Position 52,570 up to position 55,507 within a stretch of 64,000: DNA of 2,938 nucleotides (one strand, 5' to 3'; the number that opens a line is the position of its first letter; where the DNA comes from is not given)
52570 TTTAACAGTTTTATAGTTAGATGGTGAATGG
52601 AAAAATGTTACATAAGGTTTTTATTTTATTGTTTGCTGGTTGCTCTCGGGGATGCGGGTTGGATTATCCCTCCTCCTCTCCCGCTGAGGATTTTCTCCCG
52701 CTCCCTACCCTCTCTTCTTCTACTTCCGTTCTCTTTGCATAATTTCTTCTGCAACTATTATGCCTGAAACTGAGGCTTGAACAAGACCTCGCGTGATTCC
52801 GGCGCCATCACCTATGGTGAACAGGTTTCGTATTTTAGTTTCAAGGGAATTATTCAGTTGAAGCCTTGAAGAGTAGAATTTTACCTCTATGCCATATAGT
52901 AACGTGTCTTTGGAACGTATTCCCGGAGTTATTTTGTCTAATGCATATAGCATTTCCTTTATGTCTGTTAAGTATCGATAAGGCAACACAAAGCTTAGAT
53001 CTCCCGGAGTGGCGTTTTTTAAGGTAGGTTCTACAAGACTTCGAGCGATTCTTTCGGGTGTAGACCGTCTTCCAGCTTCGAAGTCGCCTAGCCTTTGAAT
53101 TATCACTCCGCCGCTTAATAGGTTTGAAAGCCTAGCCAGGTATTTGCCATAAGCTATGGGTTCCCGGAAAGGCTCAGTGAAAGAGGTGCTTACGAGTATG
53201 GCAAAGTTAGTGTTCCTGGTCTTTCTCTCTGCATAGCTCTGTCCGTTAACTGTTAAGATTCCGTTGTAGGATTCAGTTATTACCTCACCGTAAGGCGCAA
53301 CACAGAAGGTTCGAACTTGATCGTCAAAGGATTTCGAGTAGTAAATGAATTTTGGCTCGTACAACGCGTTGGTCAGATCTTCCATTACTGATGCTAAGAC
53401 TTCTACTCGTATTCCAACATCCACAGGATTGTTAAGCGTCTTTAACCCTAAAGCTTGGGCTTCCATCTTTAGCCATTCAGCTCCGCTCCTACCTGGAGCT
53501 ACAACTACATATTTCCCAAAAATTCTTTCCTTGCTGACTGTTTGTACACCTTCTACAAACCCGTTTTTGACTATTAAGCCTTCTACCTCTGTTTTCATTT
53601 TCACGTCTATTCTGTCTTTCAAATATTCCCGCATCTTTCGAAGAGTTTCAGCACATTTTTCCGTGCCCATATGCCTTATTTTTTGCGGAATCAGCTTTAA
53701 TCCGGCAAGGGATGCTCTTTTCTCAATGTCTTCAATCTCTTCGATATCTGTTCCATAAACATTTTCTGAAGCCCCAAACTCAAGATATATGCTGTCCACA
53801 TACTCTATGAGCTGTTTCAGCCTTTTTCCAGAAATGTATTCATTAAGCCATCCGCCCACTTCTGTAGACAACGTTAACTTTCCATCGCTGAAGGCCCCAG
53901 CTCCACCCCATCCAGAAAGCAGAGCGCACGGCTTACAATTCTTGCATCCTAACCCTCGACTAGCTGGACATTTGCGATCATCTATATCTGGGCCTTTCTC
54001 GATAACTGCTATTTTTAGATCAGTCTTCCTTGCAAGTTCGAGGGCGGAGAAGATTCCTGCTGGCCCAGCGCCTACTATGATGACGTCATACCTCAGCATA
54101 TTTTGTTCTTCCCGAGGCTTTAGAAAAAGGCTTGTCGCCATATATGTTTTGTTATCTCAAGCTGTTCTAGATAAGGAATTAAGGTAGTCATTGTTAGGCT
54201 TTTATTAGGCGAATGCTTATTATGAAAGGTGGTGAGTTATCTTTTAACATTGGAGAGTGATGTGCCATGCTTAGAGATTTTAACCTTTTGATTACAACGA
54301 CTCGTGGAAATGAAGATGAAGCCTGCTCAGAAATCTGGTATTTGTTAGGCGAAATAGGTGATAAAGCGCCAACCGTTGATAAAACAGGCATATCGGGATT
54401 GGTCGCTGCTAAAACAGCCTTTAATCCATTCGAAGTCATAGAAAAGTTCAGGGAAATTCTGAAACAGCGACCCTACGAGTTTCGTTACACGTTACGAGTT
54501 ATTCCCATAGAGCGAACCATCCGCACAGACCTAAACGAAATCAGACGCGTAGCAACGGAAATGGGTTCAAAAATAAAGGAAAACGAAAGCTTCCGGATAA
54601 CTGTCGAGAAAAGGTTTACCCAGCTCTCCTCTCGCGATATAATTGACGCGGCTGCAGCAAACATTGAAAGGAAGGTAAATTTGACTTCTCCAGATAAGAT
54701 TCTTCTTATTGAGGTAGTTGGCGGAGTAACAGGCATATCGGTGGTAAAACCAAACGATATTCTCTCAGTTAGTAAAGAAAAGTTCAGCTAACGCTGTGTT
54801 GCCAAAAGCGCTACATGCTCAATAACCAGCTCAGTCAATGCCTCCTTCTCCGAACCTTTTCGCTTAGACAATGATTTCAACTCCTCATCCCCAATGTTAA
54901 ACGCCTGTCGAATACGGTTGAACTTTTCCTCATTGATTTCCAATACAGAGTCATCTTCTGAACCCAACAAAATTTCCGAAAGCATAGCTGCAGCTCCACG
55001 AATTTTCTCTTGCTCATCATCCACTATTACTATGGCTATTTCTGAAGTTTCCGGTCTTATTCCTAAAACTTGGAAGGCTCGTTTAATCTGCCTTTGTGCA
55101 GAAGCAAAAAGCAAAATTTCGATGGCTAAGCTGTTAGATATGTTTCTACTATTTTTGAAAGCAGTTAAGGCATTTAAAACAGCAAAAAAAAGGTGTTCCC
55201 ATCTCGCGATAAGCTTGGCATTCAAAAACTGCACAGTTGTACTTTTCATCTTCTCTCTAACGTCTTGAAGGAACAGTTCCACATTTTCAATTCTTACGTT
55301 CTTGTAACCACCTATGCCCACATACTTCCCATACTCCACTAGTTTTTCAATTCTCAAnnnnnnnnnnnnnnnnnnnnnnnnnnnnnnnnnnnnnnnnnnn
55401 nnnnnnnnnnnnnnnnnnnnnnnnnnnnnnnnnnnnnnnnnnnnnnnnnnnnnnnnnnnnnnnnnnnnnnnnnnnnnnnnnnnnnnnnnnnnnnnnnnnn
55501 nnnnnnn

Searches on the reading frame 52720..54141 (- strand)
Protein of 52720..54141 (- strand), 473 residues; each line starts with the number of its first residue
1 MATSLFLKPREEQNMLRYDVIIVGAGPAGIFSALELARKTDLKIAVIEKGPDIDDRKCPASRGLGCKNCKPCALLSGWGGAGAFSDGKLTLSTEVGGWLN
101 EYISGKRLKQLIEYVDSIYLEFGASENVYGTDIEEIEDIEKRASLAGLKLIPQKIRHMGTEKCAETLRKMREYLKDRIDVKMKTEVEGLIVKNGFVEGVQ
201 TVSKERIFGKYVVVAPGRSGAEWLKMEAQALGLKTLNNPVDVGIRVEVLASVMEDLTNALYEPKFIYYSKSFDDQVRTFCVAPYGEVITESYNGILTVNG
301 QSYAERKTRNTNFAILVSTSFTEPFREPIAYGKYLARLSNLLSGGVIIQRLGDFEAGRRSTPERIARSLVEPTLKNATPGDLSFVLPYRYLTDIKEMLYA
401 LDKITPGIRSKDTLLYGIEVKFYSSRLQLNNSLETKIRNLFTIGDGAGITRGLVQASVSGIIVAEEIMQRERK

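Call 56: search_protein_families(library=ncbifam, proteins=[window:52720-54141:-], max_evalue=0.001)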
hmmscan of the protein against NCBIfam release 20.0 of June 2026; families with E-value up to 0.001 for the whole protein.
window:52720-54141:- (473 aa): 42 families (the best 25 are shown)
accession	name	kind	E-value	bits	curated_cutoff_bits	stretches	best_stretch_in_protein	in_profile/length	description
TIGR01350.1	lipoamide_DH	equivalog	3.9e-09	35.7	408.8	0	18-49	2-32/461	dihydrolipoyl dehydrogenase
TIGR04542.1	GMC_mycofac_2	equivalog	2.6e-07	30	400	0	19-52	1-34/425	mycofactocin system GMC family oxidoreductase MftG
NF003585.0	PRK05249.1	equivalog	4.3e-07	28.9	465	1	13-51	2-39/464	Si-specific NAD(P)(+) transhydrogenase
TIGR00275.1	TIGR00275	subfamily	5.2e-07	28.8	183.8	1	20-53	1-33/401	aminoacetone oxidase family FAD-binding enzyme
NF004943.0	PRK06292.2-1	equivalog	1.2e-06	27.6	432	0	16-40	2-26/456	dihydrolipoyl dehydrogenase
NF004834.1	PRK06185.1-3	subfamily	1.4e-06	27.4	500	0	13-52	3-41/420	FAD-dependent oxidoreductase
TIGR02032.1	GG-red-SF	subfamily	9.5e-06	25.5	158.8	1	18-58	1-40/297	geranylgeranyl reductase family protein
TIGR01988.1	Ubi-OHases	subfamily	1.1e-05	24.5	224.65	1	19-51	1-33/387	ubiquinone biosynthesis hydroxylase, UbiH/UbiF/VisC/COQ6 family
NF006593.0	PRK09126.1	equivalog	1.1e-05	24.5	420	1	15-51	2-37/393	5-demethoxyubiquinol-8 5-hydroxylase UbiM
NF005064.0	PRK06481.1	equivalog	1.2e-05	24.2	542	1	17-68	61-111/506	flavocytochrome c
TIGR01813.1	flavo_cyto_c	subfamily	1.5e-05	23.9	285.45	0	19-51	1-33/444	flavocytochrome c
NF041080.1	DGGGPL_reductase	equivalog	2.2e-05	23.5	580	0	17-50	1-33/447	digeranylgeranylglycerophospholipid reductase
NF041160.1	DGGPL_Thplmales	equivalog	2.8e-05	23.2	780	1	15-55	1-40/396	digeranylgeranylglycerophospholipid reductase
NF004835.0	PRK06185.1-4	equivalog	2.9e-05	23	601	0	13-52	6-44/411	FAD-dependent oxidoreductase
TIGR00292.1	TIGR00292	equivalog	3.3e-05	23.3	148.3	1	14-49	18-52/254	sulfide-dependent adenosine diphosphate thiazole synthase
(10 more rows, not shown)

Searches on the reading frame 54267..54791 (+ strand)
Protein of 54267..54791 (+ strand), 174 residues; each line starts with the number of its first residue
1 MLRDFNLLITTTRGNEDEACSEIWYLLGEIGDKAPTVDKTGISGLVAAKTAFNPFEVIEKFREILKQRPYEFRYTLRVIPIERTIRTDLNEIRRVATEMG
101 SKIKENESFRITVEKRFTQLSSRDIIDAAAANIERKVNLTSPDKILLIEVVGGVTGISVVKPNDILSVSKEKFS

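Call 56: search_protein_families(library=ncbifam, proteins=[window:54267-54791:+], max_evalue=0.001)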
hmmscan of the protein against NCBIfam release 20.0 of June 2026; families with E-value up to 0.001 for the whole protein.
window:54267-54791:+ (174 aa): 0 families

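Call 92: search_protein_families(library=pfam, proteins=[window:54267-54791:+], max_evalue=0.01)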
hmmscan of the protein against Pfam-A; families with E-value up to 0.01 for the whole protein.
window:54267-54791:+ (174 aa): 2 families
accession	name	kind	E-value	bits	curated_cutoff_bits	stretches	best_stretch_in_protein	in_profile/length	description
PF02926.22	THUMP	-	2.5e-07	31.4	20.6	1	87-160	2-84/84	THUMP domain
PF22410.1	DnaG_helical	-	0.0054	17.2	27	0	5-32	3-30/55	DNA primase DnaG, helical domain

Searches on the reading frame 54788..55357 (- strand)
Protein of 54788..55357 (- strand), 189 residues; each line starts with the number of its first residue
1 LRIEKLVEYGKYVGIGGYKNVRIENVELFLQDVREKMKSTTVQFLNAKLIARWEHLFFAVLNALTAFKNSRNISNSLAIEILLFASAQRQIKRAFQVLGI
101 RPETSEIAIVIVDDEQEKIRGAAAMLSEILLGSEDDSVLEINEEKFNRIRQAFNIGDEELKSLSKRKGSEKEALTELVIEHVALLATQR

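Call 56: search_protein_families(library=ncbifam, proteins=[window:54788-55357:-], max_evalue=0.001)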
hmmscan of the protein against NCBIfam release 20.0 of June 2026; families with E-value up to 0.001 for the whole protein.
window:54788-55357:- (189 aa): 1 family
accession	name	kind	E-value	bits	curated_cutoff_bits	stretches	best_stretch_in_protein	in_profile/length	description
NF011465.1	PRK14886.1-1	equivalog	2.2e-34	118.8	40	1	20-186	6-160/162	KEOPS complex subunit Cgi121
